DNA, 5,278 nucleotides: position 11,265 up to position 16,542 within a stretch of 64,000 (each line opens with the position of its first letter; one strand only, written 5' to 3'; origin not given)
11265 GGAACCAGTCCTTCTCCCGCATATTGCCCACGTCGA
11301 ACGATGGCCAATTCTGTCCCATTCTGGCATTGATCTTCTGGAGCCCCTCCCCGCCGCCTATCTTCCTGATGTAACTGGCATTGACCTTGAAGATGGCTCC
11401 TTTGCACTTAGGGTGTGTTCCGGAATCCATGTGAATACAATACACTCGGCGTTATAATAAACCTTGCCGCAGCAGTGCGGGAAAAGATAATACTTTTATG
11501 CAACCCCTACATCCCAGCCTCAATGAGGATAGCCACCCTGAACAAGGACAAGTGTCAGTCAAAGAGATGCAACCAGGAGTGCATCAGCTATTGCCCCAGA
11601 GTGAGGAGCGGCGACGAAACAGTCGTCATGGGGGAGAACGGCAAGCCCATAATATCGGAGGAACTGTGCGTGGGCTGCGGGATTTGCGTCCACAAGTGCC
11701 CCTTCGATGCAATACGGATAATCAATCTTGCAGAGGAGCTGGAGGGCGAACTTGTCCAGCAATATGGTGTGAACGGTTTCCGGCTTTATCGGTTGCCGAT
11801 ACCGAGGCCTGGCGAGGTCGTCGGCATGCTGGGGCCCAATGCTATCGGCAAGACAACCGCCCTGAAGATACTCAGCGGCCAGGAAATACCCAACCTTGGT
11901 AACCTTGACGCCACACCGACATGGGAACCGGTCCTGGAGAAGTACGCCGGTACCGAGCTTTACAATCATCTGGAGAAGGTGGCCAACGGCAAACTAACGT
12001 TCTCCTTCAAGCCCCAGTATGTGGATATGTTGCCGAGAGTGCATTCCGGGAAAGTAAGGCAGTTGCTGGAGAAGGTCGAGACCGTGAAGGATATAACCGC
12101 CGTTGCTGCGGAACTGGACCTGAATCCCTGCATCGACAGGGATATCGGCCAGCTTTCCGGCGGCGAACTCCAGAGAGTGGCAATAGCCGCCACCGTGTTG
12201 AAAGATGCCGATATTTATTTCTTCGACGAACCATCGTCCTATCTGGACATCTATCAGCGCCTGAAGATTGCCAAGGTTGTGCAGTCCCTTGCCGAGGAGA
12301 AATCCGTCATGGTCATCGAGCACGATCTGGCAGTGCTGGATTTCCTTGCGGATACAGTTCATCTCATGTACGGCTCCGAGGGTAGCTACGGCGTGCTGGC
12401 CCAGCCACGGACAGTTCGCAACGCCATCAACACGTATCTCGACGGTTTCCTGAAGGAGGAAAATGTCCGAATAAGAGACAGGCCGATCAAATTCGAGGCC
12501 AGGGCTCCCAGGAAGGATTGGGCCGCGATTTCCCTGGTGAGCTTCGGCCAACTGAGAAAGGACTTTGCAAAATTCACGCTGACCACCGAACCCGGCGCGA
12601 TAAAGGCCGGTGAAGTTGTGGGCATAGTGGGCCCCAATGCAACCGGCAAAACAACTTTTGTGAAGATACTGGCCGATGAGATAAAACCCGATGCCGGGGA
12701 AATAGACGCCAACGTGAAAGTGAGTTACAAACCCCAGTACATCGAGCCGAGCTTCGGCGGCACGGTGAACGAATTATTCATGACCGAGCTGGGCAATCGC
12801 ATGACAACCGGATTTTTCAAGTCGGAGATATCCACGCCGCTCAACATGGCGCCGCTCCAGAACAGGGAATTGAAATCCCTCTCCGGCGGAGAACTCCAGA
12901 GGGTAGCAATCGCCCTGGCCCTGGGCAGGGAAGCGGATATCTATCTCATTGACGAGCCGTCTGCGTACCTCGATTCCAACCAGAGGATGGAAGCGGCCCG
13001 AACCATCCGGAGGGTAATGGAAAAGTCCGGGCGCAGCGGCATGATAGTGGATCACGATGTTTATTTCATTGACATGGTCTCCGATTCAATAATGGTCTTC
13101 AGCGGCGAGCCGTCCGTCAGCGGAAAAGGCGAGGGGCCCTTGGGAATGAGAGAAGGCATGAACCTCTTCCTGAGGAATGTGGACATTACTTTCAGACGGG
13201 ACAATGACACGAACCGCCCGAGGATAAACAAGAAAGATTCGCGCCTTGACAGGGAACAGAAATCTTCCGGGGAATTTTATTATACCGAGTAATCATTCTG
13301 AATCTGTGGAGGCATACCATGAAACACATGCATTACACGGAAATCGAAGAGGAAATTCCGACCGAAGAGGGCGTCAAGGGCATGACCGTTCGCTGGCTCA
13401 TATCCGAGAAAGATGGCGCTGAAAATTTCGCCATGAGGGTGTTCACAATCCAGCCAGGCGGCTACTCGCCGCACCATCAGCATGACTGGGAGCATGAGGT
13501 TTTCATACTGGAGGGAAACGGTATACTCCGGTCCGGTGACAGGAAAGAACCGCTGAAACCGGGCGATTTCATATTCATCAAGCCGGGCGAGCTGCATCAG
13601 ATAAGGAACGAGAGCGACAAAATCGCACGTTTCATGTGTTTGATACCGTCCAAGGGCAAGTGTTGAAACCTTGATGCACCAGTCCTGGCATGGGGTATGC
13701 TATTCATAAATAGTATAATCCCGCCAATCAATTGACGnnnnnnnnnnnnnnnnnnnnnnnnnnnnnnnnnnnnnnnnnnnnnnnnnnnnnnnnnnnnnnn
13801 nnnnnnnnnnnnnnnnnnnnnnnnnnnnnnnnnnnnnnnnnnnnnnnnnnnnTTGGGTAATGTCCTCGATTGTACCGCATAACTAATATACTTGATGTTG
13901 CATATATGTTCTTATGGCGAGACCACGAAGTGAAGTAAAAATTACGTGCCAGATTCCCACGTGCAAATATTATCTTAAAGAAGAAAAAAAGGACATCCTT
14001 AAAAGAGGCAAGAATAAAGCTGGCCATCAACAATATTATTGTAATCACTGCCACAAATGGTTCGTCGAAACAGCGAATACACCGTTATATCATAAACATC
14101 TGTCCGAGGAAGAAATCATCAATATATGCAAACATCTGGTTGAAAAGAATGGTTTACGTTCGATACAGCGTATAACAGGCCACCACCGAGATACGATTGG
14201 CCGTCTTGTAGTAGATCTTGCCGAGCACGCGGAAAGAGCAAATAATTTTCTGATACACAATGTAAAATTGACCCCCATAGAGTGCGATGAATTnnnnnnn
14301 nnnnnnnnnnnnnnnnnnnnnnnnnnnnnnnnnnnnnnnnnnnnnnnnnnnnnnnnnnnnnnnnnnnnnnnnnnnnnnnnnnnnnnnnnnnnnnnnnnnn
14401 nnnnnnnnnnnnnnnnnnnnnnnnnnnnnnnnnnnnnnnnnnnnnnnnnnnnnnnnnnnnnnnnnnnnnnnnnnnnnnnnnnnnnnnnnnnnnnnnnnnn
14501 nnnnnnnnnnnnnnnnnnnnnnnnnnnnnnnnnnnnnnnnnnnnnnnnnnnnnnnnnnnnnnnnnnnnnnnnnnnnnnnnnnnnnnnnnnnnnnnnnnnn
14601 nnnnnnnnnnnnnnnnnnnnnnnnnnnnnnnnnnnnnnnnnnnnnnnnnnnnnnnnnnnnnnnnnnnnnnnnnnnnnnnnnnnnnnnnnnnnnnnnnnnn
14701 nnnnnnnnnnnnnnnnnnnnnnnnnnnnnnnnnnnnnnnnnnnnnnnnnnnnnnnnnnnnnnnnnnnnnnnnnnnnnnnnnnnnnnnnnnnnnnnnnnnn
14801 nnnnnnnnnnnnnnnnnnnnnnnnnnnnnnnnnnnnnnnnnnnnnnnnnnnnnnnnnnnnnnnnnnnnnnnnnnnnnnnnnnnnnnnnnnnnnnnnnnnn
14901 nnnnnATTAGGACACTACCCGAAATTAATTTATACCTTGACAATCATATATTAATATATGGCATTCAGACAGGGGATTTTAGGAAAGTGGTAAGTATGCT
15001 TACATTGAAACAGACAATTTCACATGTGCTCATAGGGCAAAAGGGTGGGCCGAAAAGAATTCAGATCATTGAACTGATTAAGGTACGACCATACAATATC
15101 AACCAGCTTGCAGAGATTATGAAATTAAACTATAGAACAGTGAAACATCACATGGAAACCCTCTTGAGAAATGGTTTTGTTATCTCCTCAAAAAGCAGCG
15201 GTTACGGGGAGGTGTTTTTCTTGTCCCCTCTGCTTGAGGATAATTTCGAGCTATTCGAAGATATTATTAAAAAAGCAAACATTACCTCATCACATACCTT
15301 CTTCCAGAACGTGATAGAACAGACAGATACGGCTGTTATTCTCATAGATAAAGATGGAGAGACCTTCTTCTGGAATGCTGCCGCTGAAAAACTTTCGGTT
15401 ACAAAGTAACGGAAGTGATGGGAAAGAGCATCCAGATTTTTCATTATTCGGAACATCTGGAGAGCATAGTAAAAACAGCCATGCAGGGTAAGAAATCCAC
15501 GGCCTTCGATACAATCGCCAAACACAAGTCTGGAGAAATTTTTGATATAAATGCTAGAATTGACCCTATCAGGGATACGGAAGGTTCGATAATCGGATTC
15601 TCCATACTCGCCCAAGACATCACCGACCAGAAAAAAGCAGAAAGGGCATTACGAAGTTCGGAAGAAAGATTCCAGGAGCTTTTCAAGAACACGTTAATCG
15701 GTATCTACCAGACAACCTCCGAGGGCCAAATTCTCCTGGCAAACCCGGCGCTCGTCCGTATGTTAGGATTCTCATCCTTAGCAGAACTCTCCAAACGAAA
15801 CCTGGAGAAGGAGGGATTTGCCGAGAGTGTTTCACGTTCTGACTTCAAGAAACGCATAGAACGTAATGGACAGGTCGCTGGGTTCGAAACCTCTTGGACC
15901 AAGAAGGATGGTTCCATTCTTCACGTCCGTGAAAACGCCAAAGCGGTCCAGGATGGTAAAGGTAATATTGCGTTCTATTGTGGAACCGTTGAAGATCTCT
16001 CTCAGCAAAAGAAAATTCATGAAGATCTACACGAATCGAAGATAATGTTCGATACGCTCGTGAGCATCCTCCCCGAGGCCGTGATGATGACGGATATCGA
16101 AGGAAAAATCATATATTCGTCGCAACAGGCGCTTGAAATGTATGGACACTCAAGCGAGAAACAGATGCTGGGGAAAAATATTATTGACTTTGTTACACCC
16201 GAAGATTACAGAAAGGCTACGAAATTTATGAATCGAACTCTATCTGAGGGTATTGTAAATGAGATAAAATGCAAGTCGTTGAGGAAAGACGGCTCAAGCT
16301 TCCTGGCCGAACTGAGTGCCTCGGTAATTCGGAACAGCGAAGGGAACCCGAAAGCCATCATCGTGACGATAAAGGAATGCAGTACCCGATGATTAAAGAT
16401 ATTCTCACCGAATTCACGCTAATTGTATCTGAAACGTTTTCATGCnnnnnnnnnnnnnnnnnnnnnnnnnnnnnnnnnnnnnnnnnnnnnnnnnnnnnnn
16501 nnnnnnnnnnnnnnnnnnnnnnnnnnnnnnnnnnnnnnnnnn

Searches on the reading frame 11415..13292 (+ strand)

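Call 22: search_protein_families(library=pfam, proteins=[window:11415-13292:+], max_evalue=0.00001)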
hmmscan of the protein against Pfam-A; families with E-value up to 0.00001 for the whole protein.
window:11415-13292:+ (625 aa): 5 families
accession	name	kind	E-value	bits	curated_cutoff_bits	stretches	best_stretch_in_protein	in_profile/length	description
PF00005.33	ABC_tran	-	9.5e-39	133.6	25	2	396-516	8-136/137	ABC transporter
PF13304.12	AAA_21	-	3e-13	51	27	0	402-421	2-27/304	AAA domain, putative AbiEii toxin, Type IV TA system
PF02463.25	SMC_N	-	1.4e-10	41.4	40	0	220-310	129-204/220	RecF/RecN/SMC N terminal domain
PF04068.21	Fer4_RLI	-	2.9e-10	40.2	23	1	37-68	1-35/35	Possible Fer4-like domain in RNase L inhibitor, RLI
PF00037.32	Fer4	-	6.4e-08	32.5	21.1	1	78-101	1-24/24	4Fe-4S binding domain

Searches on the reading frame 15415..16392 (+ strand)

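Call 47: search_protein_families(library=pfam, proteins=[window:15415-16392:+], max_evalue=0.00001)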
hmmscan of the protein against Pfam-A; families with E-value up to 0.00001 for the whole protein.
window:15415-16392:+ (325 aa): 5 families
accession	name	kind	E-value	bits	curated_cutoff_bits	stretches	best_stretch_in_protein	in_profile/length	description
PF00989.32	PAS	-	7.9e-35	119.7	22.6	2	211-320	2-111/113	PAS fold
PF13426.13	PAS_9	-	1.2e-32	112.7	27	2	220-320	1-99/103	PAS domain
PF08447.18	PAS_3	-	2.1e-19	70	25.6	1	232-318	1-88/89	PAS fold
PF08448.16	PAS_4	-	1.1e-13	51.8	23.1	0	219-321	4-104/110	PAS fold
PF13188.13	PAS_8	-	4.7e-12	45.8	21.8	0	84-127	1-44/65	PAS domain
